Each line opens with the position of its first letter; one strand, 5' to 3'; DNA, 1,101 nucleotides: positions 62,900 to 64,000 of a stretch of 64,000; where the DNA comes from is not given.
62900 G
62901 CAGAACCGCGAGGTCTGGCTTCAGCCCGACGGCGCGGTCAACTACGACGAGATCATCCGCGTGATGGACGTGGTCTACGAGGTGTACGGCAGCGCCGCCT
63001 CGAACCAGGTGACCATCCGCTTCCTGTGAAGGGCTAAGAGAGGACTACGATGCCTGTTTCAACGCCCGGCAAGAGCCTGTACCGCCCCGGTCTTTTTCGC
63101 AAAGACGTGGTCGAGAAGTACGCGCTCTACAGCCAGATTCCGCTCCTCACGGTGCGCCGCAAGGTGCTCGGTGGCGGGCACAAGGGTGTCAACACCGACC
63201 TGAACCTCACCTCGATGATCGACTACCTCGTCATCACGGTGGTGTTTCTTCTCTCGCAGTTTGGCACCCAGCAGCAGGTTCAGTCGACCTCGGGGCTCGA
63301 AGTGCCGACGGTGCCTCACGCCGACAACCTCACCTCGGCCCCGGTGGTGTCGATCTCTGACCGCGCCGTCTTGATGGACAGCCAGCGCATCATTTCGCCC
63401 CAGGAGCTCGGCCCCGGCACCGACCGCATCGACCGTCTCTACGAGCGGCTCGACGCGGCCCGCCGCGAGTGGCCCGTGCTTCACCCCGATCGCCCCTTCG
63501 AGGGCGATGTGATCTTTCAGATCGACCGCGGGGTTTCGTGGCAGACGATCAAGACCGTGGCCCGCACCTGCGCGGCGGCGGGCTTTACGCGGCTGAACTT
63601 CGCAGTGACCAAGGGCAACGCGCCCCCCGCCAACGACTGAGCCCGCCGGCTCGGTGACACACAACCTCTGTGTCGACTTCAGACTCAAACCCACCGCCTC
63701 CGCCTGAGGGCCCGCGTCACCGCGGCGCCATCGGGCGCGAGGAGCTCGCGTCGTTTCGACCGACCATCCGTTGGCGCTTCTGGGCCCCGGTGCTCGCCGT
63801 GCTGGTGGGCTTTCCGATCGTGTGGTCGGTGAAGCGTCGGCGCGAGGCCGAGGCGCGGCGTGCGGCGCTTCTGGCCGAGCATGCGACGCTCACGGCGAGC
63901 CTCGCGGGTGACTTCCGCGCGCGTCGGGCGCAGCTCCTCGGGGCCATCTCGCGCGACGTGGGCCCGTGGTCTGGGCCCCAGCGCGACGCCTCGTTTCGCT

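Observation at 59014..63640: Two divergently transcribed MotA/TolQ/ExbB plus two ExbD/TolR triads separated by an 820-bp intergenic region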

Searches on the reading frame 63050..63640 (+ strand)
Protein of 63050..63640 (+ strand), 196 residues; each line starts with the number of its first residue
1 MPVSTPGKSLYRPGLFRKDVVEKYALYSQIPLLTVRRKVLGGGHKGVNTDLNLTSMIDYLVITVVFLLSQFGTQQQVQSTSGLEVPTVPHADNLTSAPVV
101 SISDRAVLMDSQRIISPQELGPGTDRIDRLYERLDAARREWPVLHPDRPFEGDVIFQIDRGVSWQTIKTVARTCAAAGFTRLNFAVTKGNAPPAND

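Call 3: search_protein_families(library=pfam, proteins=[window:63050-63640:+], max_evalue=0.01)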
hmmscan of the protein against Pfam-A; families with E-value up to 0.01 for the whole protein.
window:63050-63640:+ (196 aa): 1 family
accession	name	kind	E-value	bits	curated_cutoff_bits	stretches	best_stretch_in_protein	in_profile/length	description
PF02472.21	ExbD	-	1.5e-10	41.7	25.4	1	48-188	5-127/128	Biopolymer transport protein ExbD/TolR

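Call 4: search_protein_families(library=ncbifam, proteins=[window:63050-63640:+], max_evalue=0.01)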
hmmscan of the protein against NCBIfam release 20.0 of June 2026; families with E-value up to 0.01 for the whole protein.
window:63050-63640:+ (196 aa): 0 families

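Call 5: find_encoding_contigs(protein=window:63050-63640:+, flank=10000, max_places=6)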
Protein window:63050-63640:+ (196 aa): 2 contigs read that carry it; 2 places shown.
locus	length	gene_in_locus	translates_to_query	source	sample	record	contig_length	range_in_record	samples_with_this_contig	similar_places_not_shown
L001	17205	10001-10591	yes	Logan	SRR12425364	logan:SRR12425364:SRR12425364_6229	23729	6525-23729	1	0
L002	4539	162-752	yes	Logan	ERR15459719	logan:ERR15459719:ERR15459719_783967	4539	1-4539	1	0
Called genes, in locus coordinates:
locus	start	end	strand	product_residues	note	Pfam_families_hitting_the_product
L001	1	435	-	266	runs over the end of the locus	PF01578:Cytochrom_C_asm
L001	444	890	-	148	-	-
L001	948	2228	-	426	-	PF00364:Biotin_lipoyl, PF25997:BSH_YhbJ (weak), PF02817:E3_binding, PF00198:2-oxoacid_dh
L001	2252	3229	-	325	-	PF02779:Transket_pyr, PF02780:Transketolase_C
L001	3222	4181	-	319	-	PF00676:E1_dh, PF02775:TPP_enzyme_C (weak), PF00456:Transketolase_N (weak), PF13292:DXP_synthase_N (weak)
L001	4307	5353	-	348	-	-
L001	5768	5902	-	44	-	-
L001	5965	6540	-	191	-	PF02472:ExbD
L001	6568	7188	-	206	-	PF02472:ExbD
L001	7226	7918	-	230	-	PF01618:MotA_ExbB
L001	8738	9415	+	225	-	PF01618:MotA_ExbB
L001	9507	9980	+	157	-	PF02472:ExbD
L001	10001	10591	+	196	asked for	PF02472:ExbD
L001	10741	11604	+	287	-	-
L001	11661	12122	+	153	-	PF01475:FUR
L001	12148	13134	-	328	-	PF02163:Peptidase_M50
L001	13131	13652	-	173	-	PF02108:FliH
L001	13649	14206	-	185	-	-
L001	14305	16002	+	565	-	-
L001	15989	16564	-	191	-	PF06803:DUF1232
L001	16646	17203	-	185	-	?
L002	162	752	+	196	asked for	PF02472:ExbD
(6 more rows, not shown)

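Call 50: search_protein_families(library=pfam, proteins=[L001:10621-11604:+, L001:13131-13652:-, L001:13649-14206:-, L001:14305-16002:+], max_evalue=1)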
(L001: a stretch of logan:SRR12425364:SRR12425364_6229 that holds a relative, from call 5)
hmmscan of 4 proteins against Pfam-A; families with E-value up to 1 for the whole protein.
L001:10621-11604:+ (327 aa): 1 family
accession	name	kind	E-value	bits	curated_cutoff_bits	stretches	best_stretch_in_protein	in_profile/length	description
PF03918.19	CcmH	-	0.26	11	25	1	37-71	100-135/143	Cytochrome C biogenesis protein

L001:13131-13652:- (173 aa): 2 families
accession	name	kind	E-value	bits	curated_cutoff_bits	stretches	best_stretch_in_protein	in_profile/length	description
PF02108.21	FliH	-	2.7e-14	53.6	24.1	1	56-163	19-127/128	Flagellar assembly protein FliH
PF17864.7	AAA_lid_4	-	0.7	10.1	27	1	83-125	20-60/74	RuvB AAA lid domain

L001:13649-14206:- (185 aa): 2 families
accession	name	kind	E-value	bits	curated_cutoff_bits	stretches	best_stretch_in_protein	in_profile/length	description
PF05192.23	MutS_III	-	0.098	13.4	34.1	1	73-146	31-107/194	MutS domain III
PF06719.19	AraC_N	-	0.96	9.5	24.2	0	146-183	96-132/150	AraC-type transcriptional regulator N-terminus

L001:14305-16002:+ (565 aa): 0 families

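Call 56: search_solved_structures(query=A2, max_evalue=10)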
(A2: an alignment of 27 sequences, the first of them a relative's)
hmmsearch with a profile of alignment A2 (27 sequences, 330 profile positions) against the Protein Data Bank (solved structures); distinct sequences matched with E-value up to 10: 5.
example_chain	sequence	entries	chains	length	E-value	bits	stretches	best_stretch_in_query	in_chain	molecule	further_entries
3vhl_A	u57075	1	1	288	1.2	11.4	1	57-92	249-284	Dedicator of cytokinesis protein 8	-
6lo8_B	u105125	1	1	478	1.9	10.7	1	36-119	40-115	Mitochondrial import inner membrane translocase subunit TIM54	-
7vrj_M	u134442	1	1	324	6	9.1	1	34-60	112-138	Photosynthetic reaction center M subunit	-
5b5m_M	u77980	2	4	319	6.4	8.9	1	34-60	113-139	Photosynthetic reaction center M subunit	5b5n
3wmm_M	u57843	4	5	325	6.5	8.9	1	34-60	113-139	Photosynthetic reaction center M subunit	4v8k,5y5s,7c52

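Call 57: search_protein_families(library=ncbifam, alignment_id=A2, max_evalue=0.1)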
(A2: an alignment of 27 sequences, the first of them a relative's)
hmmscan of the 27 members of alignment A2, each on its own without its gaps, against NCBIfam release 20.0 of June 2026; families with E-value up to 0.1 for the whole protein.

A. member 1, L001:10621-11601:+ (327 aa): 0 families

B. families by the number of members that match (of 27 scanned): 3 families
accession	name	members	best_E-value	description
NF033845.1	MSCRAMM_ClfB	1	0.0094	MSCRAMM family adhesin clumping factor ClfB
NF004168.0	PRK05634.1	1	0.027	nucleosidase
NF009084.0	PRK12419.1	1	0.068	6,7-dimethyl-8-ribityllumazine synthase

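Call 82: search_protein_families(library=pfam, alignment_id=A2, max_evalue=1)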
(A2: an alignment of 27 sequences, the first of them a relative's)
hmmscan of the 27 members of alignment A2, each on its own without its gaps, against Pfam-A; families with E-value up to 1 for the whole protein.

A. member 1, L001:10621-11601:+ (327 aa): 1 family
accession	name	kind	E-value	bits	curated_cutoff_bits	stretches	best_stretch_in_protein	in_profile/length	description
PF03918.19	CcmH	-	0.26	11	25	1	37-71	100-135/143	Cytochrome C biogenesis protein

B. families by the number of members that match (of 27 scanned): 14 families
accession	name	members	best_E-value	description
PF05887.16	Trypan_PARP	1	4.1e-05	Procyclic acidic repetitive protein (PARP)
PF06390.17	NESP55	1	0.00079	Neuroendocrine-specific golgi protein P55 (NESP55)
PF23331.1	VWC2L_C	1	0.019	VWC2L, C-terminal domain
PF16080.10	Phage_holin_2_3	1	0.027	Bacteriophage holin family HP1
PF02983.19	Pro_Al_protease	1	0.061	Alpha-lytic protease prodomain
PF20176.3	DUF6541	1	0.065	Family of unknown function (DUF6541)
PF23186.1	DUF7059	1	0.092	Domain of unknown function (DUF7059)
PF05528.17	Acc5b_avian_CoV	1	0.094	Accessory protein 5b, avian coronavirus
PF11228.13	DUF3027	1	0.13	Protein of unknown function (DUF3027)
PF14472.11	DUF4429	1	0.15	Domain of unknown function (DUF4429)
PF04341.17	DUF485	1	0.15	Protein of unknown function, DUF485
PF02369.22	Big_1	1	0.22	Bacterial Ig-like domain (group 1)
PF13567.11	DUF4131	1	0.23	Domain of unknown function (DUF4131)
PF03918.19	CcmH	1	0.26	Cytochrome C biogenesis protein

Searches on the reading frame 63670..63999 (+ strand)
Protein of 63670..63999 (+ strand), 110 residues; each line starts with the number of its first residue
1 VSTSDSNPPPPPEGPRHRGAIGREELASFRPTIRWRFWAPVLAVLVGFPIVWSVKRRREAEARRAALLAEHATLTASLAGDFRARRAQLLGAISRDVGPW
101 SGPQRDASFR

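Call 53: find_homologous_proteins(query=window:63670-63999:+, max_evalue=0.001)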
Query window:63670-63999:+: 118 candidates shared short words with the query, none scored E <= 0.001.
